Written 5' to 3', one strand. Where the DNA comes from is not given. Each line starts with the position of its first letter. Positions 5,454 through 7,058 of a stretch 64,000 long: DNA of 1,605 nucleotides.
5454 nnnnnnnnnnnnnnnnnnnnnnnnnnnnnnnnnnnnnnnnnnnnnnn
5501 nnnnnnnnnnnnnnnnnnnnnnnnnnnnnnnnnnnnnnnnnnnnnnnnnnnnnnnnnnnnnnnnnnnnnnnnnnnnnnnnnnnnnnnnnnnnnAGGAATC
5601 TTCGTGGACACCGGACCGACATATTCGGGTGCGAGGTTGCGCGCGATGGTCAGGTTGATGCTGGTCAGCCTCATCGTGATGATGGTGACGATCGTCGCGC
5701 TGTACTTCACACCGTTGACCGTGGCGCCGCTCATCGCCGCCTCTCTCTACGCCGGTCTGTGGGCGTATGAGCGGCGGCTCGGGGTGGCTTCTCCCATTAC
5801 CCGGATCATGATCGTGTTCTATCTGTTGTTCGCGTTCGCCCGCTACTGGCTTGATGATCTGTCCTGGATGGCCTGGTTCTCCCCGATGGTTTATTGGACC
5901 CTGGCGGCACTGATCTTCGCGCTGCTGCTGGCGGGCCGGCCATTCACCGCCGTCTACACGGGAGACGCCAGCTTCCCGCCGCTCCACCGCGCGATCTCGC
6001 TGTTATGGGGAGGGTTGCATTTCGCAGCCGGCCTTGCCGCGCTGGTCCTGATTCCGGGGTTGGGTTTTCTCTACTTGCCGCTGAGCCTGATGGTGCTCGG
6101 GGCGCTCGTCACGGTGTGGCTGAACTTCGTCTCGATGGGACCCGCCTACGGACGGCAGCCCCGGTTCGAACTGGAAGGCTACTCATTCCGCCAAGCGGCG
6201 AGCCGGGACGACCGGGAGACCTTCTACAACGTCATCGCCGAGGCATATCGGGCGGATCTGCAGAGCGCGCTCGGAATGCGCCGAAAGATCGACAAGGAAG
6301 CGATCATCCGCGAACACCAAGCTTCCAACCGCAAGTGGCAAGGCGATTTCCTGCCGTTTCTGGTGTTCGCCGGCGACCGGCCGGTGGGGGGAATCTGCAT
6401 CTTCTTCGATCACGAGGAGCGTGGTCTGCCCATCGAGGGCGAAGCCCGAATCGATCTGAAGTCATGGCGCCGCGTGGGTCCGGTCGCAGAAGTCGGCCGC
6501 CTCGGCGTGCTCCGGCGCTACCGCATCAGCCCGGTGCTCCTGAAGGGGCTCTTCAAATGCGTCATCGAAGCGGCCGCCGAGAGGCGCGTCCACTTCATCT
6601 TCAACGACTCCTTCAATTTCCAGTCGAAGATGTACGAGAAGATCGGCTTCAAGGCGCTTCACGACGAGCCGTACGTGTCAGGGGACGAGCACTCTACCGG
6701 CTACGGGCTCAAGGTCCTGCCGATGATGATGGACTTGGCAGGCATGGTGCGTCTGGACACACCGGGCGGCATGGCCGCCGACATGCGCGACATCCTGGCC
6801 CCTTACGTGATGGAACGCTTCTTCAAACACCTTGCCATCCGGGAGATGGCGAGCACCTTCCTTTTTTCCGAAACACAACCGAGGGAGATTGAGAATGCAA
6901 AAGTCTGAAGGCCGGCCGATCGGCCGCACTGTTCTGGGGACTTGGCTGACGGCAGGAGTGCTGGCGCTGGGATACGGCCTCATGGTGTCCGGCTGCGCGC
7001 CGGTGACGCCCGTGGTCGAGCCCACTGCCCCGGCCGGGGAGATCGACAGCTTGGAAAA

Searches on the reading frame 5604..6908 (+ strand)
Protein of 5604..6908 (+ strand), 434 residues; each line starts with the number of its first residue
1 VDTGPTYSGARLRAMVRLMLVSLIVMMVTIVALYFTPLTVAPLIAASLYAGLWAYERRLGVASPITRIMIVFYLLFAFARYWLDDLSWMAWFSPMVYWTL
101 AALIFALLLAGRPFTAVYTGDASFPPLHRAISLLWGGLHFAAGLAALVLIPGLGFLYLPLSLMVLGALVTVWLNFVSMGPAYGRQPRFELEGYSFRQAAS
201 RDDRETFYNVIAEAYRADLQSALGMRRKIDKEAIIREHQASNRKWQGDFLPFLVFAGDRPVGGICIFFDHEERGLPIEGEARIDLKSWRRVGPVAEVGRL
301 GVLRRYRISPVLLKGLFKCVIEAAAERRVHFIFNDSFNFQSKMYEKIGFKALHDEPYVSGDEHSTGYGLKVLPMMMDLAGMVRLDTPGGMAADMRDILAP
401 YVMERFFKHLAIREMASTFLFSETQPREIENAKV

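Call 5: search_protein_families(library=pfam, proteins=[window:5604-6908:+], max_evalue=0.01)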
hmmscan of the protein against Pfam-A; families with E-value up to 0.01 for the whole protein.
window:5604-6908:+ (434 aa): 1 family
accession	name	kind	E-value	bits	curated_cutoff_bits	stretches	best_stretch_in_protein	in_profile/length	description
PF21926.2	FeeM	-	0.00051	20.3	27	1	252-355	37-142/158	N-acyl amino acid synthase FeeM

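Call 7: search_protein_families(library=ncbifam, proteins=[window:5604-6908:+], max_evalue=0.001)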
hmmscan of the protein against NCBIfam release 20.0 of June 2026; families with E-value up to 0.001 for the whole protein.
window:5604-6908:+ (434 aa): 0 families

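Call 9: find_homologous_proteins(query=window:5604-6908:+)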
Query window:5604-6908:+ (434 aa): 108 proteins with E <= 0.001 among 8000 candidates.
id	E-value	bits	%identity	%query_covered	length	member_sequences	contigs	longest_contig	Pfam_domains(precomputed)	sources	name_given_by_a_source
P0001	3.3e-273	924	98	97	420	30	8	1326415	-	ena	-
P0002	9.7e-230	781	79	100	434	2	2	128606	PF21926.3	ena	-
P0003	3.2e-224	763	77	100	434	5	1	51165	-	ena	-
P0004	4.6e-224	762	78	100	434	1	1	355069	PF21926.3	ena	-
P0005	1.0e-222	758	77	100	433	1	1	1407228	-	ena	-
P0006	8.3e-218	742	75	100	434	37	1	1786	-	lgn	-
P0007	1.7e-214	731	74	100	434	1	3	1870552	PF21926.3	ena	-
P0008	1.7e-214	731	76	97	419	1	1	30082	PF21926.3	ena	-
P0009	1.0e-213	728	74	100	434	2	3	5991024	PF21926.3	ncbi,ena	-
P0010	9.3e-213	725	74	100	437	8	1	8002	-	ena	-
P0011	5.9e-211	719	75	97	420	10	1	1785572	PF21926.3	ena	-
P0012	2.7e-210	717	75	100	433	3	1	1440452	PF21926.3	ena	-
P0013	3.9e-210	716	73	100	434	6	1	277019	PF21926.3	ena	-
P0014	4.9e-208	709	74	96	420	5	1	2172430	PF21926.3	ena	-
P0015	1.0e-205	702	74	97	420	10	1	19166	-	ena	-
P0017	9.2e-204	695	72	100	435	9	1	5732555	PF21926.3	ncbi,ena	-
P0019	3.9e-203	693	72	100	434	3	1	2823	PF21926.3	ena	-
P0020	6.3e-203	693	71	100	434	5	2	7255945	PF21926.3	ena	-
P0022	3.3e-202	690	73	97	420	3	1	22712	PF21926.3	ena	-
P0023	1.0e-201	689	72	100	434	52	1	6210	PF21926.3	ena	-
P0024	4.5e-200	683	69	100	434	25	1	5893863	PF21926.3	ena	-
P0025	1.8e-199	681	72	97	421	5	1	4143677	-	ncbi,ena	-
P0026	3.5e-199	680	70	100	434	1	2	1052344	PF21926.3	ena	-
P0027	5.5e-199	680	71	97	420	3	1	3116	PF21926.3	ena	-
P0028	5.8e-199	680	72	97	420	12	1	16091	PF21926.3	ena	-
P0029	6.3e-199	679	70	100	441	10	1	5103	PF21926.3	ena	-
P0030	3.5e-198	677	71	100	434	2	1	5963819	PF21926.3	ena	-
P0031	6.5e-198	676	71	100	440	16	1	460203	PF21926.3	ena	-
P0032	1.6e-197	675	73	97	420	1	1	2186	PF21926.3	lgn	-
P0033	4.0e-197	673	72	97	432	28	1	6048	PF21926.3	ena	-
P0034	6.5e-197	673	72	97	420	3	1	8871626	PF21926.3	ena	-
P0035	1.5e-196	672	71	100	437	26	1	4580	PF21926.3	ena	-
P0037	4.4e-196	670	71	100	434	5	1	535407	PF21926.3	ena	-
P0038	1.8e-195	668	70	100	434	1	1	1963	PF21926.3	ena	-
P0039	2.1e-195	668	71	100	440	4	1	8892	PF21926.3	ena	-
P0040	2.9e-195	667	70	97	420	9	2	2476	PF21926.3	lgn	-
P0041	4.8e-195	667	70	100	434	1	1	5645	PF21926.3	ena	-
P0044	3.1e-194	664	70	97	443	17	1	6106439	PF21926.3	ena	-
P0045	6.8e-194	663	74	93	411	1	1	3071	PF21926.3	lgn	-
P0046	8.7e-194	662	71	100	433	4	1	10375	PF21926.3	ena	-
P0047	1.1e-193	662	69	100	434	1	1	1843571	PF21926.3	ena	-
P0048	1.1e-193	662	69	100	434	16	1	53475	PF21926.3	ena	-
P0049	3.8e-193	660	71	97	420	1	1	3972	PF21926.3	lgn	-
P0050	5.6e-193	660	70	97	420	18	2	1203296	PF21926.3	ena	-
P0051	7.8e-193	659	70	97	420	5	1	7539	PF21926.3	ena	-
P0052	9.0e-193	659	71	97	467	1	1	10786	PF21926.3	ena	-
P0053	2.4e-192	658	70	100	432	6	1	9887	PF21926.3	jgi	-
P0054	3.2e-192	657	69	100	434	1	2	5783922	PF21926.3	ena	-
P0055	1.4e-191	655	70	100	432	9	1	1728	PF21926.3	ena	-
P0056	1.5e-191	655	69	97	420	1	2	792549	PF21926.3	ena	-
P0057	3.0e-191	654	68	100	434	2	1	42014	PF21926.3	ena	-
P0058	6.3e-191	653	73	92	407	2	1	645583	PF21926.3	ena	-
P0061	4.3e-190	650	69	100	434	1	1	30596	PF21926.3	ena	-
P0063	1.2e-188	646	68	99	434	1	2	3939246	PF21926.3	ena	-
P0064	1.5e-188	645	69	100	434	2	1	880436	PF21926.3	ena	-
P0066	5.5e-188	643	70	97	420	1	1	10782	PF21926.3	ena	-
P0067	5.7e-188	643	70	97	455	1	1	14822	PF21926.3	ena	-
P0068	4.6e-187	640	68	97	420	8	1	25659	PF21926.3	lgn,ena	-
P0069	2.1e-186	638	69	97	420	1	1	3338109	PF21926.3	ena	-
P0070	3.6e-186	637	68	97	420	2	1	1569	PF21926.3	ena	-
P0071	9.5e-186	636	68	98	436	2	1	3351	PF21926.3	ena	-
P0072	1.4e-184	632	68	100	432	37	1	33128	PF21926.3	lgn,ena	-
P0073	2.0e-184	632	69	97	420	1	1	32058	PF21926.3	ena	-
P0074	3.3e-184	631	66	100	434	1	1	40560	PF21926.3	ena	-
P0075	4.6e-184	630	67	100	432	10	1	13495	PF21926.3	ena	-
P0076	1.0e-183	629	67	97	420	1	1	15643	PF21926.3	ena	-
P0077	1.4e-183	629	69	97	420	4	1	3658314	PF21926.3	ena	-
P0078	1.5e-183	629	67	100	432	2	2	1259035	PF21926.3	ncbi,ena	-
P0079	3.6e-183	627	65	97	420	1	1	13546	PF21926.3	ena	-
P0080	2.7e-180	618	67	97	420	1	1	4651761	PF21926.3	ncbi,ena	-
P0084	4.4e-168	578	64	97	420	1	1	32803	PF21926.3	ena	-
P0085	6.4e-168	577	61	98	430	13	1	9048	PF21926.3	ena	-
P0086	6.2e-164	564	63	94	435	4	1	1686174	PF21926.3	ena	-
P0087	2.0e-153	529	53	96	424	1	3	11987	-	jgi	-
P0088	1.2e-144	500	52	96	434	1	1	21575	-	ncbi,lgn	-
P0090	2.3e-140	486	52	98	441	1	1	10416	PF21926.3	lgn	-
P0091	1.6e-139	484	53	95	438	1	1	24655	PF21926.3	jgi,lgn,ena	-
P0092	2.6e-139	483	53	95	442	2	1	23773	PF21926.3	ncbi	-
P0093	2.8e-136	473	53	99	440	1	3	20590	PF21926.3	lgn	-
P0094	4.8e-134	466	52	95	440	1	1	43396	PF21926.3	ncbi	-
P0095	7.1e-134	465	52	94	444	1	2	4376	PF21926.3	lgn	-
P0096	1.4e-133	464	53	94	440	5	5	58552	PF21926.3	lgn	-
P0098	3.1e-132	460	50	95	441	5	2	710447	-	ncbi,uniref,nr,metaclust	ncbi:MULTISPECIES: hypothetical protein [unclassified Pseudovibrio]|uniref:hypothetical protein n=1 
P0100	2.0e-131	457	53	94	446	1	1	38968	PF21926.3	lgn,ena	-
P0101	2.2e-129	450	52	94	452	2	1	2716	PF21926.3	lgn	-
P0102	6.3e-129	449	52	95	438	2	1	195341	PF21926.3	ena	-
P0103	9.9e-129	448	72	62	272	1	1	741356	PF21926.3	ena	-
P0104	1.6e-126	441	50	94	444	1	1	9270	PF21926.3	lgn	-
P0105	2.0e-126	440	51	94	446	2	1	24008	PF21926.3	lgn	-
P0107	3.3e-93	331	59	59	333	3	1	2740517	-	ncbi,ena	-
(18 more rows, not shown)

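Call 10: find_related_loci(query=window:5604-6908:+, collection=genome_contigs, flank=10000)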
Query window:5604-6908:+ (434 aa) in genome_contigs; peptide patterns used: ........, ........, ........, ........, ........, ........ (x = any residue, [..] = any of these).
79 stretches matched a pattern; 1 encode a relative of the query (tblastn E <= 1e-3); 1 distinct loci.
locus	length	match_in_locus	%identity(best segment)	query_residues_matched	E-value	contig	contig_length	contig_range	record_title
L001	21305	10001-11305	72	1-434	0e+0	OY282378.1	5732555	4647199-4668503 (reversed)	MAG: uncultured Gammaproteobacteria bacterium genome assembly, chromosome: 1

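Call 14: find_encoding_contigs(protein=P0098, flank=10000, max_places=3)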
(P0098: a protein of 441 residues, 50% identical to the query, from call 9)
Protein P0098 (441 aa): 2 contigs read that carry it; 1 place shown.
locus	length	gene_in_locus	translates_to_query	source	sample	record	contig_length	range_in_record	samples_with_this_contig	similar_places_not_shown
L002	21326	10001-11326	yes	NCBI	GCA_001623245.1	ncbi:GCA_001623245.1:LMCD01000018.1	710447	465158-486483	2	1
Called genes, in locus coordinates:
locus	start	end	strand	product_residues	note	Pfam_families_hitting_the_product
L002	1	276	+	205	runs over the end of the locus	PF00665:rve, PF13683:rve_3, PF13333:rve_2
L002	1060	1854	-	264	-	PF04397:LytTR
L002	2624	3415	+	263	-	PF07977:FabA (weak), PF22818:ApeI-like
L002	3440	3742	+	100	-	PF00550:PP-binding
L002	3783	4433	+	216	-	-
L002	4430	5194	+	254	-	PF23441:SDR (faint), PF00106:adh_short, PF01370:Epimerase (weak), PF08659:KR, PF13561:adh_short_C2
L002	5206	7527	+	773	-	PF00109:ketoacyl-synt, PF00108:Thiolase_N (weak), PF02801:Ketoacyl-synt_C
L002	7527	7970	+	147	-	PF13279:4HBT_2, PF03061:4HBT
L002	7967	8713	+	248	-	PF00106:adh_short, PF08659:KR, PF13561:adh_short_C2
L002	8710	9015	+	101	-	PF00550:PP-binding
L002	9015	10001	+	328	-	PF01571:GCV_T, PF08669:GCV_T_C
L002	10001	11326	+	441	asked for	-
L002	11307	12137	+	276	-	-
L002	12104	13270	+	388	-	PF00109:ketoacyl-synt, PF13723:Ketoacyl-synt_2 (weak), PF02801:Ketoacyl-synt_C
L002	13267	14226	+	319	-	PF00698:Acyl_transf_1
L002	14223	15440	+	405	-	PF00109:ketoacyl-synt, PF02801:Ketoacyl-synt_C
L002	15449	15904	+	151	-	PF07977:FabA, PF22818:ApeI-like, PF01575:MaoC_dehydratas (weak)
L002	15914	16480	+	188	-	-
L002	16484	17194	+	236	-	PF00005:ABC_tran, PF13304:AAA_21 (weak)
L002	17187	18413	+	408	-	PF12704:MacB_PCD, PF02687:FtsX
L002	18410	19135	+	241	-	PF17131:TP_0789-like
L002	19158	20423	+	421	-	-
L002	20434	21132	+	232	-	-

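Call 18: list_cluster_members(proteins=[P0001, P0009, P0025, P0078, P0080, P0088, P0092, P0094, P0098, P0107])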
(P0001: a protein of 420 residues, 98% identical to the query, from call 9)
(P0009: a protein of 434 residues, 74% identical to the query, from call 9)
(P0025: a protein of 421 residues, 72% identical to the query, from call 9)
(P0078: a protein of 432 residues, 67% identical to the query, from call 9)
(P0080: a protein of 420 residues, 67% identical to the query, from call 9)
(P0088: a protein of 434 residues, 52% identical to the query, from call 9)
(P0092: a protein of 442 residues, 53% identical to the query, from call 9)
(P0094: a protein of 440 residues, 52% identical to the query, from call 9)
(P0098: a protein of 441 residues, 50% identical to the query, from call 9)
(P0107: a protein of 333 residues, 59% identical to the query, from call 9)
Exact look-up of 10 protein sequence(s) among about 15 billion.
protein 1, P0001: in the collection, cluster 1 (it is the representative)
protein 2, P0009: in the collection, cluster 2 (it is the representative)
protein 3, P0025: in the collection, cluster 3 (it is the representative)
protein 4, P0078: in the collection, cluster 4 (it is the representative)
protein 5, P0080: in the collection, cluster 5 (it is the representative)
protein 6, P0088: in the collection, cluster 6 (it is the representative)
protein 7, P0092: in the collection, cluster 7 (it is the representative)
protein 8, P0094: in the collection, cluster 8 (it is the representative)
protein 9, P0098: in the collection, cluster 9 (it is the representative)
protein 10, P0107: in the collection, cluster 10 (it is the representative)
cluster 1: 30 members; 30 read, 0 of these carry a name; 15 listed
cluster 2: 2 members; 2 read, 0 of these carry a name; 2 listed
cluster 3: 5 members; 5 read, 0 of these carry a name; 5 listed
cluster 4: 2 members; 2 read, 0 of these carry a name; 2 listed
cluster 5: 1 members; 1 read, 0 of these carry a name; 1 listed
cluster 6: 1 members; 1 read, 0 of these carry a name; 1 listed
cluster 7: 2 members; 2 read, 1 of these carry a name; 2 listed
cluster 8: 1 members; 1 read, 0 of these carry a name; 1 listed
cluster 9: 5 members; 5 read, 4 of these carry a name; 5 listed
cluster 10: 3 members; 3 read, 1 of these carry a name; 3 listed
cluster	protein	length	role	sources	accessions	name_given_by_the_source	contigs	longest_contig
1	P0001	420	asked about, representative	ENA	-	-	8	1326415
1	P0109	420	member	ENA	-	-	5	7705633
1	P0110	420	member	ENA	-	-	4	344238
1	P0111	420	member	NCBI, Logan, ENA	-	-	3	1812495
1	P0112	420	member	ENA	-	-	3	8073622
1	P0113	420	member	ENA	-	-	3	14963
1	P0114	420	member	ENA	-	-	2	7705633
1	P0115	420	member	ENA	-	-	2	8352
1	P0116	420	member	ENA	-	-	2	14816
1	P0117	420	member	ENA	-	-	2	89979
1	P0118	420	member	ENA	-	-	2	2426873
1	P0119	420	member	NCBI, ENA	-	-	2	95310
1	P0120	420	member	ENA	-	-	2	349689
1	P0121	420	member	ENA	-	-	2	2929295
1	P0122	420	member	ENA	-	-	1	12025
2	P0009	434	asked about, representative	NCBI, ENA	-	-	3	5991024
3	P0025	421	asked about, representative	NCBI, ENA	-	-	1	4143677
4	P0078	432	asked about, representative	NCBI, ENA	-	-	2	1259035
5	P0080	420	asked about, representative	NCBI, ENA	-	-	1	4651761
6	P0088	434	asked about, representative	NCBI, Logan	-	-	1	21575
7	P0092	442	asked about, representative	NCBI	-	-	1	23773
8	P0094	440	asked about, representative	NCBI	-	-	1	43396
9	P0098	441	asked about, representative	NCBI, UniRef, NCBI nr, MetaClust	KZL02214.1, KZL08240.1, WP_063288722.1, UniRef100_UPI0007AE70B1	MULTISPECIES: hypothetical protein [unclassified Pseudovibrio] | hypothetical protein n=1 Tax=unclassified Pseudovibrio TaxID=2627060 RepID=UPI0007AE70B1 | status=active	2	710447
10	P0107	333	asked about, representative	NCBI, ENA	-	-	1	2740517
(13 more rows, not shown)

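Call 26: find_encoding_contigs(protein=P0094, flank=10000, max_places=2)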
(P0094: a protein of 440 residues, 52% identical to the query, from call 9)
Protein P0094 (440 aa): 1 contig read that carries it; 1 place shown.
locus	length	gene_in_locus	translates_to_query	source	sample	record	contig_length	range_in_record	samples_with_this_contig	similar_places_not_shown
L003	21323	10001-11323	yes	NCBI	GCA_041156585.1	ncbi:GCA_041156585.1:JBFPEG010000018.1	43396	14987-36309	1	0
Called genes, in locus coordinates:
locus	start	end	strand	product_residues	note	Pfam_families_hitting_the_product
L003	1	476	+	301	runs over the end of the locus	PF01261:AP_endonuc_2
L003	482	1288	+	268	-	PF04962:KduI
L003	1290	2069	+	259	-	PF01261:AP_endonuc_2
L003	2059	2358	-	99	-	-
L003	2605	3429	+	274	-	PF07977:FabA (faint), PF22818:ApeI-like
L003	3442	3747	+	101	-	PF00550:PP-binding (weak)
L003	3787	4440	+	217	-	-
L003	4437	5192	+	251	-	PF00106:adh_short, PF01370:Epimerase (weak), PF08659:KR, PF13561:adh_short_C2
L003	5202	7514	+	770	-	PF00109:ketoacyl-synt, PF02801:Ketoacyl-synt_C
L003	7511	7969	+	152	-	PF13279:4HBT_2, PF03061:4HBT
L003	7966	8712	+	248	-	PF00106:adh_short, PF08659:KR, PF13561:adh_short_C2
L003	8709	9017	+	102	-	PF00550:PP-binding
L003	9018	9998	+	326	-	PF01571:GCV_T, PF08669:GCV_T_C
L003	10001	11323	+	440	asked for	PF21926:FeeM (faint)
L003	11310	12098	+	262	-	-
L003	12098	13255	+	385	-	PF00109:ketoacyl-synt, PF02801:Ketoacyl-synt_C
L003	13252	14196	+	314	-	PF00698:Acyl_transf_1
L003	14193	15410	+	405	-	PF00109:ketoacyl-synt, PF02801:Ketoacyl-synt_C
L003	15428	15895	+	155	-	PF07977:FabA, PF22818:ApeI-like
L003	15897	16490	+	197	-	-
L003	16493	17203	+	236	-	PF00005:ABC_tran, PF02463:SMC_N (faint), PF13304:AAA_21 (faint)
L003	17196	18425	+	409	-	PF12704:MacB_PCD, PF02687:FtsX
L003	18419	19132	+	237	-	PF17131:TP_0789-like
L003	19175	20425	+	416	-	-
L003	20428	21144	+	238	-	PF01648:ACPS (faint), PF22624:AASDHPPT_N (weak)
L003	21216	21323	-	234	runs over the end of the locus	PF03472:Autoind_bind, PF00196:GerE, PF08281:Sigma70_r4_2 (weak)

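Call 27: find_encoding_contigs(protein=P0087, flank=10000, max_places=2)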
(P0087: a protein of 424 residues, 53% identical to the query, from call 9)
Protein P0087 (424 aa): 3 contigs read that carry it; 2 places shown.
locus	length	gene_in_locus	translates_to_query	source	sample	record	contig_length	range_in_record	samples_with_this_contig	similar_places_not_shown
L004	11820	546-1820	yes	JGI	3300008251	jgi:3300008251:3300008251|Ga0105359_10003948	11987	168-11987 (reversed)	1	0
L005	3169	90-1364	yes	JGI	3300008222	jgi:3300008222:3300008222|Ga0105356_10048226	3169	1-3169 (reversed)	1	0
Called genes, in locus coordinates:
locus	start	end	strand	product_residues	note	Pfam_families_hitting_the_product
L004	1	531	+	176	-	?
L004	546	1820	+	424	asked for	-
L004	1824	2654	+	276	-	-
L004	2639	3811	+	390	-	PF00109:ketoacyl-synt, PF13723:Ketoacyl-synt_2 (weak), PF02801:Ketoacyl-synt_C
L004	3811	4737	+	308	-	PF00698:Acyl_transf_1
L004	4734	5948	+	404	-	PF00109:ketoacyl-synt, PF02801:Ketoacyl-synt_C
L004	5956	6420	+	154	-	PF22817:ApeP-like (weak), PF07977:FabA, PF22818:ApeI-like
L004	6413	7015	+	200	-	-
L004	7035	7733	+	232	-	PF00005:ABC_tran, PF02463:SMC_N (faint), PF13175:AAA_15 (weak), PF13304:AAA_21 (faint)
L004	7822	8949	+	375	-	PF02687:FtsX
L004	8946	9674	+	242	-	PF17131:TP_0789-like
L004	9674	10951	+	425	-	-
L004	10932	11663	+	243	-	-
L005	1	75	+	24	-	?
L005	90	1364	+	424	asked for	-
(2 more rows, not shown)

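Call 51: predict_structure(alignment_id=A2)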
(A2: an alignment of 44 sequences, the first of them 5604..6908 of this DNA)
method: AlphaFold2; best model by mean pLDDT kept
length: 434 residues; sequences in the alignment: 44
mean_pLDDT: 86.2   pTM: 0.84
mean pLDDT of the five models: 86.2, 85.3, 84.4, 83.9, 83.6
residues with pLDDT >= 90: 233; 70-90: 160; 50-70: 21; < 50: 20
segments of 3 or more residues with pLDDT < 50: 1-6, 422-434
pLDDT, mean of each block of 10 residues (from residue 1): 46 87 93 86 94 93 91 90 81 90 96 83 86 97 93 89 96 94 94 95 95 90 83 89 81 96 94 86 88 93 87 93 95 91 87 85 75 91 63 79 93 80 40 35
secondary structure, 60 per line:
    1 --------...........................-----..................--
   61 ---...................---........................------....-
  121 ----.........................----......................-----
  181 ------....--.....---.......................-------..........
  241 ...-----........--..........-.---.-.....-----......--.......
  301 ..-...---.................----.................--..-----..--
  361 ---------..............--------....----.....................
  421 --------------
elements in order: H9-35 H41-58 H64-82 H86-109 H116-119 H125-149 H154-175 E187-190 E193-197 H201-223 H231-243 E249-256 E259-268 H276-280 H286-291 E294-302 H310-326 E331-337 H338-347 E370-377 H378-383 H392-395 H400-420

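Call 55: fold_search(model_id=the predicted structure, library=pdb)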
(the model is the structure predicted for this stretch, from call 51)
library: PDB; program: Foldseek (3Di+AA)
matches with E <= 10: 788; with E <= 0.001: 325
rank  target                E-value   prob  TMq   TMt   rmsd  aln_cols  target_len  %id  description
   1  2g0b_A                5.4e-09  1.00  0.36  0.78   3.1       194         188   18  The structure of FeeM, an N-acyl amino acid synthase from uncultured soil microbes (released 2006-09-26)
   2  2g0b_D                1.6e-08  1.00  0.35  0.79   3.0       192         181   19  The structure of FeeM, an N-acyl amino acid synthase from uncultured soil microbes (released 2006-09-26)
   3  2g0b_C                3.1e-08  1.00  0.35  0.78   3.1       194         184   18  The structure of FeeM, an N-acyl amino acid synthase from uncultured soil microbes (released 2006-09-26)
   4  2g0b_B                5.9e-08  1.00  0.35  0.76   3.1       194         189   18  The structure of FeeM, an N-acyl amino acid synthase from uncultured soil microbes (released 2006-09-26)
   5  2g0b_G                8.4e-08  1.00  0.33  0.79   3.2       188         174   20  The structure of FeeM, an N-acyl amino acid synthase from uncultured soil microbes (released 2006-09-26)
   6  2g0b_H                1.6e-07  1.00  0.33  0.78   3.2       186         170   19  The structure of FeeM, an N-acyl amino acid synthase from uncultured soil microbes (released 2006-09-26)
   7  5us1_E                1.2e-06  1.00  0.28  0.61   5.6       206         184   13  Crystal structure of aminoglycoside acetyltransferase AAC(2')-Ia in complex with N2'-acetylgentamicin C1A and coenzyme (released 2017-03-15)
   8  1tiq_A                2.5e-06  1.00  0.32  0.73   4.0       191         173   16  Crystal Structure of an Acetyltransferase (PaiA) in complex with CoA and DTT from Bacillus subtilis, Northeast Structu (released 2004-07-13)
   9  1tiq_B                2.6e-06  1.00  0.28  0.67   4.8       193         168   16  Crystal Structure of an Acetyltransferase (PaiA) in complex with CoA and DTT from Bacillus subtilis, Northeast Structu (released 2004-07-13)
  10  1q2y                  4.8e-06  1.00  0.28  0.78   3.9       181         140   16  Crystal structure of the protein YJCF from Bacillus subtilis: a member of the GCN5-related N-acetyltransferase superfami (released 2003-08-19)
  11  5us1_C                6.8e-06  1.00  0.28  0.61   5.3       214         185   13  Crystal structure of aminoglycoside acetyltransferase AAC(2')-Ia in complex with N2'-acetylgentamicin C1A and coenzyme (released 2017-03-15)
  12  8zt3_B                6.8e-06  1.00  0.28  0.65   5.5       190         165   14  N-acetyltransferase SbzI in the biosynthesis of altemicidin (released 2025-02-05)
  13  5us1_J                9.7e-06  1.00  0.25  0.58   7.2       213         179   13  Crystal structure of aminoglycoside acetyltransferase AAC(2')-Ia in complex with N2'-acetylgentamicin C1A and coenzyme (released 2017-03-15)
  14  5us1_A                1.1e-05  1.00  0.27  0.59   5.5       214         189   13  Crystal structure of aminoglycoside acetyltransferase AAC(2')-Ia in complex with N2'-acetylgentamicin C1A and coenzyme (released 2017-03-15)
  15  8zt3_A                1.2e-05  1.00  0.28  0.64   5.4       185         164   15  N-acetyltransferase SbzI in the biosynthesis of altemicidin (released 2025-02-05)
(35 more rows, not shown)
